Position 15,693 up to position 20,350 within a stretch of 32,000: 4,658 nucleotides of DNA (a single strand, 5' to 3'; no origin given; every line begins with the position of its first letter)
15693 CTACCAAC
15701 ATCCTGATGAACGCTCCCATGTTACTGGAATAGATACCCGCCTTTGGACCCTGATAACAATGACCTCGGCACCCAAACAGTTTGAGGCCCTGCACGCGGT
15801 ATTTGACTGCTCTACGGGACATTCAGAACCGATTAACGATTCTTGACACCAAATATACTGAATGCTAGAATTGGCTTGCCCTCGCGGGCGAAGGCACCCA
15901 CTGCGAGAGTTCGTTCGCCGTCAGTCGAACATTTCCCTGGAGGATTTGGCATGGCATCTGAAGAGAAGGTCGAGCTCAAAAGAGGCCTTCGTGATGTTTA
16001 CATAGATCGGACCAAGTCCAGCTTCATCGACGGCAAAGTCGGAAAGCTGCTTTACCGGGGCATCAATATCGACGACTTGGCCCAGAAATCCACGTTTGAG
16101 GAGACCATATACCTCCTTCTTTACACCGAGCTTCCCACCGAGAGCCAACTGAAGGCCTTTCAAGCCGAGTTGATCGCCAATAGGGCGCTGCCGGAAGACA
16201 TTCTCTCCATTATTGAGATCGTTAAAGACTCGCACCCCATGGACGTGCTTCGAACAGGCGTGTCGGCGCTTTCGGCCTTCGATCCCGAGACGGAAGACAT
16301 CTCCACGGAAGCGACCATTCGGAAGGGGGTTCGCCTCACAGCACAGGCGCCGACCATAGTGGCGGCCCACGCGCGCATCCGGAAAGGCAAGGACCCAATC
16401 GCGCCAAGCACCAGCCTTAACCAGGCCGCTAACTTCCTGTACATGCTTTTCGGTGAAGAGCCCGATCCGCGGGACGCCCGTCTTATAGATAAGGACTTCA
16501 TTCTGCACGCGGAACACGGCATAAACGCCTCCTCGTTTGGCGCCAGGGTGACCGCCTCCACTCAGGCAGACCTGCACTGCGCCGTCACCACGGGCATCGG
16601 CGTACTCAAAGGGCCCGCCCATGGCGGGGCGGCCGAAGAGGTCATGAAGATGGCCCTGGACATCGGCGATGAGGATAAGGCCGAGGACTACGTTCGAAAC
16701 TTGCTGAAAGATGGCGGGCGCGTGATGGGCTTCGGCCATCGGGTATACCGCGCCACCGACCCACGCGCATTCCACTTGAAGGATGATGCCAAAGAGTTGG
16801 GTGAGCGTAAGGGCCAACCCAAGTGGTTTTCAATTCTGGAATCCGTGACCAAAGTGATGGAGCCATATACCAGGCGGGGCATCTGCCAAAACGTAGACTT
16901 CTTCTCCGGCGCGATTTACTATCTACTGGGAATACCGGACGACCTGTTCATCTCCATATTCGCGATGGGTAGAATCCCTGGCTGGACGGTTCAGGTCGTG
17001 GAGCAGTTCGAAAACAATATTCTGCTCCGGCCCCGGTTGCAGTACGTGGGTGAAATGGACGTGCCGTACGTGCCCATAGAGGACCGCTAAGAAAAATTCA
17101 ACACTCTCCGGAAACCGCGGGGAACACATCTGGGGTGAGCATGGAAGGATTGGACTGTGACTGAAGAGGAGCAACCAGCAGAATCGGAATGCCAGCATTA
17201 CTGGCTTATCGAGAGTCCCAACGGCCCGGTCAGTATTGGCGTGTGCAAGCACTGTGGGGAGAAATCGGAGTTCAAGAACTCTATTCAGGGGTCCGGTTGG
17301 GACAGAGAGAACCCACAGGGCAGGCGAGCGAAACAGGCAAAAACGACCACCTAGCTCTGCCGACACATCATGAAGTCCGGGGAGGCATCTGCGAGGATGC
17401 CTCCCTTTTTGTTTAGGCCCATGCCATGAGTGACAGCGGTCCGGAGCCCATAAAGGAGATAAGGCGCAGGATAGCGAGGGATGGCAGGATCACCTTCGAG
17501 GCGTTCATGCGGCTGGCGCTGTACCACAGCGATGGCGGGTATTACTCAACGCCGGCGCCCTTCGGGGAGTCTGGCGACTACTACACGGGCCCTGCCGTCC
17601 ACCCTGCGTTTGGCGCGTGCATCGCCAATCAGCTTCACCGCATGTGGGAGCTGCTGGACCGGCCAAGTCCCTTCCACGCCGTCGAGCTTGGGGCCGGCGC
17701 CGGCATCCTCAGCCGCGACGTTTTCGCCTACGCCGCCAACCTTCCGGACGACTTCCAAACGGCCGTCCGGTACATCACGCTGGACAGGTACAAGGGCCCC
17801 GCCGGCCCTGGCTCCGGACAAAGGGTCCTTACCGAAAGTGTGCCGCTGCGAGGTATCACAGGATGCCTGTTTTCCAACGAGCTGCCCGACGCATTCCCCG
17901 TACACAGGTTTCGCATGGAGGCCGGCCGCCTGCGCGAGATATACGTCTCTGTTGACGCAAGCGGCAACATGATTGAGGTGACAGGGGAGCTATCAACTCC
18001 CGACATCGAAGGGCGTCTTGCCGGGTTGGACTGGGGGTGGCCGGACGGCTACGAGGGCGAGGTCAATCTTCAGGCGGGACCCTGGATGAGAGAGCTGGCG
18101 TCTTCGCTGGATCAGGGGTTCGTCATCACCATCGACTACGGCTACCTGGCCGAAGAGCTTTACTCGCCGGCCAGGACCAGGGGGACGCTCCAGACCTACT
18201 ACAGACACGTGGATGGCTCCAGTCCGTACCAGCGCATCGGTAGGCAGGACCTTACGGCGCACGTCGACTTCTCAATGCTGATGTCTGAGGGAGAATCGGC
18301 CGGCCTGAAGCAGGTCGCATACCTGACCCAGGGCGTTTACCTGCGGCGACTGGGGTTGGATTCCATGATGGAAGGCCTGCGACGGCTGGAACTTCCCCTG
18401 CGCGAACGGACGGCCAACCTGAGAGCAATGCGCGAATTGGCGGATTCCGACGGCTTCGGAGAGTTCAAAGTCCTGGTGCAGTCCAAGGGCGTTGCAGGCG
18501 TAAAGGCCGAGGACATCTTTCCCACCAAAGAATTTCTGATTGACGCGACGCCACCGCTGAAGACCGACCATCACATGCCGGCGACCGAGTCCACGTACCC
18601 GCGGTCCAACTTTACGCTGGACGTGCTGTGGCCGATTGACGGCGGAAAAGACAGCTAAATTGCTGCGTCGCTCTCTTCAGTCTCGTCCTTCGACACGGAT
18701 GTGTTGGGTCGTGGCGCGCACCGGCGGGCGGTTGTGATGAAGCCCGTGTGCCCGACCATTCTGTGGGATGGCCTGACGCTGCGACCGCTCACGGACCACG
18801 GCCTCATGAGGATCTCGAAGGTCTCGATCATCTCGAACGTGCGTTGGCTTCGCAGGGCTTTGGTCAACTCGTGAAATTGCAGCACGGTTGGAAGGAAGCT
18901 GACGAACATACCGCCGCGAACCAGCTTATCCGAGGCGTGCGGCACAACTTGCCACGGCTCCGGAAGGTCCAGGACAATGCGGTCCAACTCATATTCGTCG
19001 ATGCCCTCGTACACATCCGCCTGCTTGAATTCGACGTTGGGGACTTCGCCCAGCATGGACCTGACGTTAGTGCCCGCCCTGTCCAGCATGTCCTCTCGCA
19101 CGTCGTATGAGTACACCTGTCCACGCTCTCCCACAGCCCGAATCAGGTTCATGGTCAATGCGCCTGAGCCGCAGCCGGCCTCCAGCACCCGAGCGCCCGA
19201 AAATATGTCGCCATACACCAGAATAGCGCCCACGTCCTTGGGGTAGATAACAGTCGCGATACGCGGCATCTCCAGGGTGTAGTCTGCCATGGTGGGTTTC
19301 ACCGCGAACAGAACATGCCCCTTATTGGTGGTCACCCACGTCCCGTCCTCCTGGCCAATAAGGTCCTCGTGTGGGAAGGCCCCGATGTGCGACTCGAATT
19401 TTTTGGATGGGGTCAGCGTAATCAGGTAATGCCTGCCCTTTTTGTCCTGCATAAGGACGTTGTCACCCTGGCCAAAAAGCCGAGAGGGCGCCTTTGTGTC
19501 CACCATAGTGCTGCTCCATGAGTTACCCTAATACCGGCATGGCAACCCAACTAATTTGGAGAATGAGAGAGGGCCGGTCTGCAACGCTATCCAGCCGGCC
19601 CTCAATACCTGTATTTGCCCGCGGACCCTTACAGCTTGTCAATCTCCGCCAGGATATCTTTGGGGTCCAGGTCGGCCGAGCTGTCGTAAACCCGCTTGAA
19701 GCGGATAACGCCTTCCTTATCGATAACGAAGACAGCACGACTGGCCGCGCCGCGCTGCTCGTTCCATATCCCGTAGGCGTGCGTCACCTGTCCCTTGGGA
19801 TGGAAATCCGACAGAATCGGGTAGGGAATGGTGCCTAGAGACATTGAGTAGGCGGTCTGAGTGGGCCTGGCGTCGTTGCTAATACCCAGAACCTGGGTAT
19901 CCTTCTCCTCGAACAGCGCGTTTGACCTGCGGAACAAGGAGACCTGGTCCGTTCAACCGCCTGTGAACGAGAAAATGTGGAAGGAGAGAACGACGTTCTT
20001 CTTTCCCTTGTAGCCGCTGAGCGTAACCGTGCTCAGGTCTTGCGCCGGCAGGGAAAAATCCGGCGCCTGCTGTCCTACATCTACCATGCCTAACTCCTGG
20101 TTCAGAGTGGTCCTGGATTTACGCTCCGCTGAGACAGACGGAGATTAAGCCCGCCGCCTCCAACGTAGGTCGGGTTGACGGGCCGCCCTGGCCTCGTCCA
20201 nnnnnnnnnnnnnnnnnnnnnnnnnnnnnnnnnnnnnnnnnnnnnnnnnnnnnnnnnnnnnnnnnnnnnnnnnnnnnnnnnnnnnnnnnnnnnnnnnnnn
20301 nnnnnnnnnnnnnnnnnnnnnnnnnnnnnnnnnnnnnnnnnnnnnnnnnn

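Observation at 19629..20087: In-frame UGA exactly at the peroxidatic-cysteine position of a peroxiredoxin: candidate selenocysteine peroxiredoxin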

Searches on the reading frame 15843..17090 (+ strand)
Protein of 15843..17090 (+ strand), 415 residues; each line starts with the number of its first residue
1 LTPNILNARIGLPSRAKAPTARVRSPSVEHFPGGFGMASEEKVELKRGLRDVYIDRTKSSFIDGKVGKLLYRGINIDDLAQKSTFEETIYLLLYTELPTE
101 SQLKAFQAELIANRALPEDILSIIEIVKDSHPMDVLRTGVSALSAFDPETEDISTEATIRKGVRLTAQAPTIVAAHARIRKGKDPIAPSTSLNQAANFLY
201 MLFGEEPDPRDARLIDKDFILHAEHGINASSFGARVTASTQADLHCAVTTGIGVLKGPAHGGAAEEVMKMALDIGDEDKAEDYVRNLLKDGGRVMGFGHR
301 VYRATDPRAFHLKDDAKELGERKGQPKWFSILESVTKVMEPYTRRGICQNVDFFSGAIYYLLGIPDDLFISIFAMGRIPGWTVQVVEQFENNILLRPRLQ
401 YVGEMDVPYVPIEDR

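Call 30: search_protein_families(library=ncbifam, proteins=[window:15843-17090:+], max_evalue=1e-10)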
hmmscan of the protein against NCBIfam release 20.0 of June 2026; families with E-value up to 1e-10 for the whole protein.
window:15843-17090:+ (415 aa): 21 families
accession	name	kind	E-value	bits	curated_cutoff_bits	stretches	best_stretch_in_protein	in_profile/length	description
TIGR01800.1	cit_synth_II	subfamily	7.3e-138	459.3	421.3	1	47-415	1-368/368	2-methylcitrate synthase/citrate synthase II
NF041301.1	Cit_synth_Halo_CitZ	equivalog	6e-128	427.1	550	1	44-415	4-379/379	citrate synthase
NF010637.0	PRK14034.1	equivalog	5.9e-117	390.8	594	1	45-415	3-371/372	citrate synthase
NF010636.0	PRK14033.1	equivalog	1.6e-114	382.6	479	1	39-405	3-368/376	bifunctional 2-methylcitrate synthase/citrate synthase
NF010638.0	PRK14035.1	equivalog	3.2e-114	381.6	572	1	44-415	3-372/372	citrate synthase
NF010639.0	PRK14036.1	equivalog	1.6e-113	379.3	502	1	42-415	3-378/379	citrate synthase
NF041157.1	Cit_synThplmales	equivalog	4.5e-97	325.5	590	1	43-415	2-376/377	citrate synthase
NF009004.0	PRK12349.1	equivalog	1e-94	317.4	508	1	43-406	5-368/372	citrate synthase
NF009006.1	PRK12351.1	equivalog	1.9e-90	303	550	1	64-415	24-376/376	bifunctional 2-methylcitrate synthase/citrate synthase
NF004126.0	PRK05614.1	equivalog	5.8e-86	288.6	505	1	57-414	57-429/430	citrate synthase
NF010640.0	PRK14037.1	subfamily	1.6e-83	280.7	504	1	44-415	3-377/377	citrate synthase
TIGR01798.1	cit_synth_I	equivalog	1e-76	258.3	485.15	1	56-405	43-408/412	citrate synthase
NF009005.0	PRK12350.1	subfamily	2e-72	244.4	332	1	44-405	3-351/366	citrate synthase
NF010635.0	PRK14032.1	subfamily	1e-71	241.8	426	1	65-415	65-448/448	citrate synthase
NF007128.0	PRK09569.1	subfamily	3.9e-37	127.9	344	1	44-386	37-407/437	citrate (Si)-synthase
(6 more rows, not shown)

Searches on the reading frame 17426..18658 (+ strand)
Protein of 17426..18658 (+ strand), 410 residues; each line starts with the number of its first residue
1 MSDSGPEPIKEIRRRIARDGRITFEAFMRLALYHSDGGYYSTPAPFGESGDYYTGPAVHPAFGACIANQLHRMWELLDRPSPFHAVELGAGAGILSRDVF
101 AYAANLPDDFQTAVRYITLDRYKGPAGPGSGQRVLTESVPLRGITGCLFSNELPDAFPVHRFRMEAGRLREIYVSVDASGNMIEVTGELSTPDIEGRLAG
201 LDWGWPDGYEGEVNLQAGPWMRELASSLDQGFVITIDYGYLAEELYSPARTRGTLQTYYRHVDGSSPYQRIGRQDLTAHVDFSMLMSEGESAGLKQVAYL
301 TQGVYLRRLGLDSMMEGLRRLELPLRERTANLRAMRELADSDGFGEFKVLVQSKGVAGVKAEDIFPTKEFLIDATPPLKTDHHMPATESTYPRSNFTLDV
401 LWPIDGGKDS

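Call 30: search_protein_families(library=ncbifam, proteins=[window:17426-18658:+], max_evalue=1e-10)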
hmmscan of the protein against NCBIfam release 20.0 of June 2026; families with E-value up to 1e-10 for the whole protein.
window:17426-18658:+ (410 aa): 0 families

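Call 58: search_protein_families(library=pfam, proteins=[window:17426-18658:+], max_evalue=1e-8)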
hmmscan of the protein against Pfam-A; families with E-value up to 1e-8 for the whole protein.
window:17426-18658:+ (410 aa): 1 family
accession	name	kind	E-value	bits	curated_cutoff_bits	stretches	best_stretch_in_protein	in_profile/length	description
PF02636.23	Methyltransf_28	-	1.2e-45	156.4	23.3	1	65-295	1-244/249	Putative S-adenosyl-L-methionine-dependent methyltransferase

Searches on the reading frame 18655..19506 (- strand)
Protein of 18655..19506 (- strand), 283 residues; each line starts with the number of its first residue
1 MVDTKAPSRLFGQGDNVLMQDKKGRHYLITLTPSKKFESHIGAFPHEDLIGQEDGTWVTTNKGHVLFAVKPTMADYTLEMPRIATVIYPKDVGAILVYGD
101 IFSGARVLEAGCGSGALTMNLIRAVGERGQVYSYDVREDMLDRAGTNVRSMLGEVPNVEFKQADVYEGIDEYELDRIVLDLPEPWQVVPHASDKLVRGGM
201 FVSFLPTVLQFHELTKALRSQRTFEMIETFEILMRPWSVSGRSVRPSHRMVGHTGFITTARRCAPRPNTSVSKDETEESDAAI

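Call 30: search_protein_families(library=ncbifam, proteins=[window:18655-19506:-], max_evalue=1e-10)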
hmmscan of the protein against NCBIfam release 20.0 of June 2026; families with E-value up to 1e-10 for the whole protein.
window:18655-19506:- (283 aa): 0 families

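Call 58: search_protein_families(library=pfam, proteins=[window:18655-19506:-], max_evalue=1e-8)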
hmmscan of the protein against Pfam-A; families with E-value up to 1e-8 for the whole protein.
window:18655-19506:- (283 aa): 5 families
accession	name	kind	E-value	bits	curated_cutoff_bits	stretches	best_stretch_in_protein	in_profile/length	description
PF08704.16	GCD14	-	4e-30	105.7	26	1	67-241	4-181/247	tRNA methyltransferase complex GCD14 subunit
PF14801.12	TrmI-like_N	-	1.8e-15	57.1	24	1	11-58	3-50/50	TrmI-like N-terminal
PF13847.12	Methyltransf_31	-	3.9e-11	43.3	27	1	102-177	2-78/145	Methyltransferase domain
PF01135.25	PCMT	-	1.5e-09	38.3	20.3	1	75-182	45-151/210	Protein-L-isoaspartate(D-aspartate) O-methyltransferase (PCMT)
PF13649.12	Methyltransf_25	-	7.3e-09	36.6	27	0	107-167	1-57/97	Methyltransferase domain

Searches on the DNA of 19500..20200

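Call 55: search_rna_families(source=window, start=19500, end=20200, threshold=evalue, max_evalue=10)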
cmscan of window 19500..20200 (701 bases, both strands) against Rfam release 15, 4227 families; matches with E-value up to 10: 1.
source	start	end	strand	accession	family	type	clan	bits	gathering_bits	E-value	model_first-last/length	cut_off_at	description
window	20047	20200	+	RF02664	IRES_cyp24a1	Cis-reg; IRES;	-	9.7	191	2.2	1-173/404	3'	Cyp24a1 internal ribosome entry site (IRES)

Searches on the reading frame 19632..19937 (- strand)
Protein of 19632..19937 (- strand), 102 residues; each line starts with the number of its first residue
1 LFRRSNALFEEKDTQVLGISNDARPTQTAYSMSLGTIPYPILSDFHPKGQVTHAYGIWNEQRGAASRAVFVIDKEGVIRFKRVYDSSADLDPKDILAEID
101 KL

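Call 78: list_cluster_members(proteins=[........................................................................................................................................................, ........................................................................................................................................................, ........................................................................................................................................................, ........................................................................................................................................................, window:19632-19937:-])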
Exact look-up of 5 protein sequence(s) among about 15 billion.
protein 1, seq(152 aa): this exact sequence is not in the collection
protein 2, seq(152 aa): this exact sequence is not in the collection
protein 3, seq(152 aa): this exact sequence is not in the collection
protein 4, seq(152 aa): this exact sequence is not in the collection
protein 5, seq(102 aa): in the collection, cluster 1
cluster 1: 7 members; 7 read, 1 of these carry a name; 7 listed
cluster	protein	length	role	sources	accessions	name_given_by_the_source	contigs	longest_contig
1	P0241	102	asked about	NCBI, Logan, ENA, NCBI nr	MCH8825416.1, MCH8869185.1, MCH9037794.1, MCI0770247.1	MAG: redoxin domain-containing protein [Chloroflexi bacterium] | redoxin domain-containing protein [Chloroflexota bacterium]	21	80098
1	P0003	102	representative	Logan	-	-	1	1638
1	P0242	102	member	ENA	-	-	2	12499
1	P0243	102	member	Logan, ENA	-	-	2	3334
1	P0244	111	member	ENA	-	-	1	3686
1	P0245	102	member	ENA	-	-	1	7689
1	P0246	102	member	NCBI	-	-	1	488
